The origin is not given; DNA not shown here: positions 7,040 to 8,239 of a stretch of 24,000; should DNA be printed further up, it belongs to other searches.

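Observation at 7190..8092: Cassette-borne 300-aa HNH-motif protein with an unassigned C-terminal domain: candidate single-gene anti-phage or abortive-infection nuclease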

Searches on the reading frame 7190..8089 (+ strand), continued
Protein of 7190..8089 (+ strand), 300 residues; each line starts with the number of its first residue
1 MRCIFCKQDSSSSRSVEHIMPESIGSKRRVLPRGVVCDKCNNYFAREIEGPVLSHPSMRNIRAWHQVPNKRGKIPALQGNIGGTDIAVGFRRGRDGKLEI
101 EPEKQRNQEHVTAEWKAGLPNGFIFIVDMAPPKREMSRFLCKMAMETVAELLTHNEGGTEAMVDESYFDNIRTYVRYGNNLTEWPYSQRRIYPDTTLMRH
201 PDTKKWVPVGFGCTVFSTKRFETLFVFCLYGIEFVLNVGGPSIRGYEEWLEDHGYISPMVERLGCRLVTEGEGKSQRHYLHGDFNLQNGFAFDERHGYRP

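Call 65: find_encoding_contigs(protein=window:7190-8089:+, flank=10000, max_places=6)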
Protein window:7190-8089:+ (300 aa): no gene with exactly this product is on record in the collection.

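Call 71: search_protein_representatives(alignment_id=A5)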
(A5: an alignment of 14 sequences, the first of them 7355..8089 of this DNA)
Query: 14 sequences, 246 profile positions. Proteins with E-value up to 0.001 (for the whole library): 424; up to 1e-10: 297; up to 1e-30: 43. The best 150 are listed.
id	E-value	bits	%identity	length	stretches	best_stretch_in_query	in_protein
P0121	2.0e-103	361.3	-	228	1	23-244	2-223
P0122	1.5e-98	345.3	-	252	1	3-232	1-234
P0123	6.2e-96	336.8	-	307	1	1-244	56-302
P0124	4.5e-92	324.1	-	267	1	36-244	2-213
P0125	1.3e-86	306.3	-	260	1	58-242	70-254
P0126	1.8e-69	250.1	-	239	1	12-239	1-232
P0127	4.6e-69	248.8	-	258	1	1-226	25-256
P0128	3.1e-67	242.8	-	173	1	74-242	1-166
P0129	4.0e-65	235.9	-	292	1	2-207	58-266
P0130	4.3e-59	216.1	-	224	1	12-217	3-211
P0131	5.2e-59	215.8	-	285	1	2-242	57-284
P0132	9.5e-53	195.3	-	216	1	23-226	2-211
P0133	7.5e-52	192.4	-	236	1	1-139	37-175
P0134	1.5e-48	181.6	-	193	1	2-134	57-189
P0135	2.0e-47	177.9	-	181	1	68-228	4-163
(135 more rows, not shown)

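Call 73: list_cluster_members(proteins=[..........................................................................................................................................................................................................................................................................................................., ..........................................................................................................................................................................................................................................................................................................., P0001, P0064])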
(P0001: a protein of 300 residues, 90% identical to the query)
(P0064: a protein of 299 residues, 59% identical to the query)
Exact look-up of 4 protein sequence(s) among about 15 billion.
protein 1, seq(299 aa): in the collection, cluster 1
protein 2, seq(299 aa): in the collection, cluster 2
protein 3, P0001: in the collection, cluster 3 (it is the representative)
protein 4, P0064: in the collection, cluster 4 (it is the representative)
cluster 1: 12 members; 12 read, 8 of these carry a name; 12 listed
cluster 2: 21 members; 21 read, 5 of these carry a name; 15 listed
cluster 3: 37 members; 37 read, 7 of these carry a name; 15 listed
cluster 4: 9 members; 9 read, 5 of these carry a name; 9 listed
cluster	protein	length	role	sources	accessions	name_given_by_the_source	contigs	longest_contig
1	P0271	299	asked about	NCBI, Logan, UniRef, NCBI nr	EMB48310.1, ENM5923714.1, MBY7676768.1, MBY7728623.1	hypothetical protein DX881_003689 [Vibrio mimicus] | HNH endonuclease n=1 Tax=Vibrio mimicus TaxID=674 RepID=UPI0002B92814 | HNH endonuclease [Vibrio mimicus]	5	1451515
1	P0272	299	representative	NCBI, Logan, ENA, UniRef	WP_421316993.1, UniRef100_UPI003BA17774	HNH endonuclease [Aeromonas veronii] | HNH endonuclease n=3 Tax=Aeromonas veronii TaxID=654 RepID=UPI003BA17774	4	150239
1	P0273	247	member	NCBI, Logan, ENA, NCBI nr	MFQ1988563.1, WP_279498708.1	hypothetical protein ACK34V_04210 [Aeromonas veronii] | hypothetical protein [Aeromonas veronii]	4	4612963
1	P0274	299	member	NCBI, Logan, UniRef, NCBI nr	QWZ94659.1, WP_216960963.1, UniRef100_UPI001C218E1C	HNH endonuclease [Aeromonas sp. FDAARGOS 1411] | HNH endonuclease n=1 Tax=Aeromonas TaxID=642 RepID=UPI001C218E1C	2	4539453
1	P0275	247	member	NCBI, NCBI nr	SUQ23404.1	Uncharacterised protein [Vibrio mimicus]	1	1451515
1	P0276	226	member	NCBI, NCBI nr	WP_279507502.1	hypothetical protein [Aeromonas veronii]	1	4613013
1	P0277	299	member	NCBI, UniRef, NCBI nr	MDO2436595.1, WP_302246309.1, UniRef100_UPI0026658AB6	HNH endonuclease [Aeromonas veronii] | HNH endonuclease n=1 Tax=Aeromonas veronii TaxID=654 RepID=UPI0026658AB6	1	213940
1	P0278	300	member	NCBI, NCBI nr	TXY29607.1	HNH endonuclease [Vibrio mimicus]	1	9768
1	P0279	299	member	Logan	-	-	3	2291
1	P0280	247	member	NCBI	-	-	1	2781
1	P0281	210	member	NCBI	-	-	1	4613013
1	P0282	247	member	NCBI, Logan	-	-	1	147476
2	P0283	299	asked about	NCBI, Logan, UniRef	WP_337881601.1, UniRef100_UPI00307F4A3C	HNH endonuclease [Rheinheimera sp.] | HNH endonuclease n=1 Tax=Rheinheimera sp. TaxID=1869214 RepID=UPI00307F4A3C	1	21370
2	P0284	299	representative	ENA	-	-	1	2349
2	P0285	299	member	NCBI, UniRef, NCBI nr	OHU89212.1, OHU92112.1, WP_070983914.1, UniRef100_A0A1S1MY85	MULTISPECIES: HNH endonuclease [Pseudoalteromonas] | HNH endonuclease 5 domain-containing protein n=1 Tax=Pseudoalteromonas amylolytica ...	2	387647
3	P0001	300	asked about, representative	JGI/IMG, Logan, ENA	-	-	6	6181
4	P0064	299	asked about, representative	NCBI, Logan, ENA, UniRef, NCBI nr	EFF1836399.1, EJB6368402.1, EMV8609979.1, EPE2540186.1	hypothetical protein IMQ31_18355 [Escherichia coli O169:H41] | HNH endonuclease n=1 Tax=Escherichia coli TaxID=562 RepID=UPI0017A3B3C1 | HNH endonuclease [Escherichia coli]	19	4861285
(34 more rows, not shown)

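Call 74: search_protein_families(library=padloc, proteins=[L041:10001-10801:+, L040:10001-10882:+, L068:2303-3121:+, L041:9461-9928:+, L040:10869-12425:+, L035:10826-11359:+, L041:7363-9507:+, L016:8389-9996:+, L045:3004-3966:+, L068:67-1926:+], max_evalue=0.001)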
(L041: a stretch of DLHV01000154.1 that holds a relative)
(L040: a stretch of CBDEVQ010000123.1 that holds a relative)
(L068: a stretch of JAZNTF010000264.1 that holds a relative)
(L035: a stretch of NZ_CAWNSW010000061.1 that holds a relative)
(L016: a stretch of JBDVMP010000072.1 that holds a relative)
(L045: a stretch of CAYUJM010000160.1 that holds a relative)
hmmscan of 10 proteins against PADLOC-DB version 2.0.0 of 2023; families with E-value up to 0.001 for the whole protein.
L041:10001-10801:+ (267 aa): 0 families

L040:10001-10882:+ (294 aa): 0 families

L068:2303-3121:+ (273 aa): 0 families

L041:9461-9928:+ (156 aa): 3 families
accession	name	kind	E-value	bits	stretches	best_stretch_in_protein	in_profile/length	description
PDLC04425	PDC-M11B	-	7e-37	124.9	1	23-150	3-126/132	-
PDLC04424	PDC-M11B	-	8.8e-36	121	1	15-151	2-134/142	-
PDLC04423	PDC-M11B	-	1.3e-14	52.5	1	25-147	1-119/164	-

L040:10869-12425:+ (519 aa): 6 families
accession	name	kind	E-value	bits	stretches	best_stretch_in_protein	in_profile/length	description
PDLC04422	PDC-M11A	-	6e-205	679.8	1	13-515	1-494/501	-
PDLC04419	PDC-M11A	-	6.8e-109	362.5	1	160-512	5-347/357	-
PDLC04421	PDC-M11A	-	5.7e-73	244.3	1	13-492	1-465/486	-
PDLC04417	PDC-M11A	-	6.7e-58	194.9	1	13-514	1-493/501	-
PDLC04418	PDC-M11A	-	3.2e-55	185.8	1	167-512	92-434/444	-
PDLC04420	PDC-M11A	-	4.1e-51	172.1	1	124-492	2-356/376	-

L035:10826-11359:+ (178 aa): 4 families
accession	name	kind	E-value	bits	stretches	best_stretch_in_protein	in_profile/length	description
PDLC04140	mad8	-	4.3e-05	21.2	1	2-92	25-88/314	mads_8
PDLC00289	PtuA1|PtuA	-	0.0003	17.9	1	4-73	28-100/404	AAA ATPase domain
PDLC05079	PDC-S73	-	0.00053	16.9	1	3-52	190-239/752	-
PDLC02911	VakA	-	0.00072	18.2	0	7-133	5-121/163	-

L041:7363-9507:+ (715 aa): 3 families
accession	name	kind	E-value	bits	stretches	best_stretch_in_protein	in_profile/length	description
PDLC04421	PDC-M11A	-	3.6e-13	47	2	474-696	263-473/486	-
PDLC04422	PDC-M11A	-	1.4e-09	35.4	1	522-707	311-492/501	-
PDLC04420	PDC-M11A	-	0.00057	16.9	0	521-604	203-285/376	-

L016:8389-9996:+ (536 aa): 0 families

L045:3004-3966:+ (321 aa): 3 families
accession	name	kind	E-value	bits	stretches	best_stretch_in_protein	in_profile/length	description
PDLC04508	PDC-M19B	-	1.4e-84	281.8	1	58-317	3-269/269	-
PDLC04506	PDC-M19B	-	3.7e-38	129.3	1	58-255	9-236/236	-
PDLC04507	PDC-M19B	-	3.4e-34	116.5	1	59-310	6-241/252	-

L068:67-1926:+ (620 aa): 6 families
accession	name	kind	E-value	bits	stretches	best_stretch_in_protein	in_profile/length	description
PDLC04422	PDC-M11A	-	1.3e-152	507.2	1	123-616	3-491/501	-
PDLC04419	PDC-M11A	-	2.9e-99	330.8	1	268-617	4-348/357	-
PDLC04421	PDC-M11A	-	5.1e-75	251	1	122-611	2-478/486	-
PDLC04420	PDC-M11A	-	1.3e-49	167.2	1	234-617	3-375/376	-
PDLC04418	PDC-M11A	-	1.2e-45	154.2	1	268-617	84-435/444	-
PDLC04417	PDC-M11A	-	1.2e-43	147.8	1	123-576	3-455/501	-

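Call 78: search_dna_similar(query=window:7190-8089:+, collection=phages, mode=protein, max_evalue=0.001, max_rows=20)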
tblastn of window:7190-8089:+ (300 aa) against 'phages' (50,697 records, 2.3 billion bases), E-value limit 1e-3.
No match.

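Call 79: find_related_loci(query=A1, collection=viral_contigs, flank=6000)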
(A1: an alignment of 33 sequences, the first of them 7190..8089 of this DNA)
Query A1 (300 aa) in viral_contigs; peptide patterns used: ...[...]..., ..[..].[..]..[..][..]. (x = any residue, [..] = any of these).
59 stretches matched a pattern; 6 encode a relative of the query (tblastn E <= 1e-3); 6 distinct loci.
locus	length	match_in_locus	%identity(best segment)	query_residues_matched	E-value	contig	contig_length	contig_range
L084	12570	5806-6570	40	1-259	6e-59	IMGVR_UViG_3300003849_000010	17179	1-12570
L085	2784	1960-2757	37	1-263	8e-49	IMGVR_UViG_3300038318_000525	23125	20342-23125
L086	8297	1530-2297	36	1-259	6e-45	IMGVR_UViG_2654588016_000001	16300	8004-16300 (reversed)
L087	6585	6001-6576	40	1-192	2e-38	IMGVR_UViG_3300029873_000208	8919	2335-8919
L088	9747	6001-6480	30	2-175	1e-21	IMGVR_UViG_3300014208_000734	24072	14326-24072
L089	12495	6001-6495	26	3-175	8e-13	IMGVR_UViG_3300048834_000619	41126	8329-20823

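Call 86: predict_structure(alignment_id=A5)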
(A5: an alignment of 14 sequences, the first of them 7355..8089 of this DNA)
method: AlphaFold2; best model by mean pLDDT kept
length: 245 residues; sequences in the alignment: 14
mean_pLDDT: 79.8   pTM: 0.64
mean pLDDT of the five models: 79.8, 72.7, 63.5, 54.3, 48.7
residues with pLDDT >= 90: 11; 70-90: 204; 50-70: 30; < 50: 0
segments of 3 or more residues with pLDDT < 50: none
pLDDT, mean of each block of 10 residues (from residue 1): 63 71 85 86 86 90 79 69 81 73 71 81 73 85 85 78 79 84 80 87 83 87 85 80 68
secondary structure, 60 per line:
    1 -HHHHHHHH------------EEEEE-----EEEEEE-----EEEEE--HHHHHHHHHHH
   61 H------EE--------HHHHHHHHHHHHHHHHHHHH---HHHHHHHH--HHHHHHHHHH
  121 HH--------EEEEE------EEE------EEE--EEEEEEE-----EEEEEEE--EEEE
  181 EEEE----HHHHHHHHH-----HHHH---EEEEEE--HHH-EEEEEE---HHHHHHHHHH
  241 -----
elements in order: H2-9 E22-26 E32-37 E43-47 H50-61 H78-97 H101-108 H111-122 E131-135 E142-144 E151-153 E156-162 E168-174 E177-184 H189-197 H203-206 E210-215 E222-227 H231-240

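Call 88: fold_search(model_id=the predicted structure, library=pdb)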
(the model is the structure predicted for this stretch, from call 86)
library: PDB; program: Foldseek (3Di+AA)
matches with E <= 10: 414; with E <= 0.001: 0
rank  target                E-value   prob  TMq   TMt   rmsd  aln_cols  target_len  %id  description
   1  9l0d_B                9.9e-02  0.10  0.15  0.09  19.8       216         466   11  Cryo-EM structure of the human MON1A/CCZ1/C18orf8 complex (released 2025-03-19)
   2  6y2q_A                1.7e-01  0.13  0.15  0.11  15.8       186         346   12  Escherichia coli RnlA endoribonuclease (released 2021-05-12)
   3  3tht_C                1.9e-01  0.02  0.09  0.09  18.9       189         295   13  Crystal structure and RNA binding properties of the RRM/AlkB domains in human ABH8, an enzyme catalyzing tRNA hypermod (released 2011-11-02)
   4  5y3o                  3.7e-01  0.03  0.10  0.06  18.4       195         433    8  Structure of TRAP1 complexed with DN320 (released 2017-08-30)
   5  4ffr                  4.4e-01  0.07  0.15  0.11  13.5       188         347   10  SeMet-labeled PylC (remote) (released 2012-09-19)
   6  6s6d_C                4.6e-01  0.12  0.13  0.12  12.1       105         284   11  Crystal structure of RagA-Q66L-GTP/RagC-S75N-GDP GTPase heterodimer complex (released 2019-10-16)
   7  4i8o_A                4.6e-01  0.07  0.11  0.09  15.2       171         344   10  Crystal structure of the toxin RnlA from Escherichia coli (released 2013-10-23)
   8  7q3d_B                4.6e-01  0.03  0.13  0.09  20.3       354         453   10  Structure of the human CPLANE complex (released 2022-04-06)
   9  9l0d_A                4.9e-01  0.03  0.11  0.08  16.9       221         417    8  Cryo-EM structure of the human MON1A/CCZ1/C18orf8 complex (released 2025-03-19)
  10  6eri_AS               5.5e-01  0.06  0.12  0.16  20.0       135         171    8  Structure of the chloroplast ribosome with chl-RRF and hibernation-promoting factor (released 2018-04-18)
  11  9f91_I                5.9e-01  0.38  0.15  0.37   6.1        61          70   15  Crystal structure of a designed Respiratory Syncytial Virus immunogen in complex with RSV90 fab (released 2025-05-21)
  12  2jkf                  6.2e-01  0.07  0.11  0.15  16.8       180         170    7  Plasmodium falciparum profilin (released 2008-09-23)
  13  6yxx_AW               6.2e-01  0.03  0.12  0.11  23.4       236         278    8  State A of the Trypanosoma brucei mitoribosomal large subunit assembly intermediate (released 2020-10-14)
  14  9v6e_A                6.6e-01  0.06  0.18  0.06  18.3       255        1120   10  Cryo-EM structure of human full length KICSTOR complex (state 1) (released 2025-11-12)
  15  7c7c                  6.6e-01  0.03  0.10  0.06  15.6       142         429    9  Crystal structure of human TRAP1 with SJT104 (released 2021-05-26)
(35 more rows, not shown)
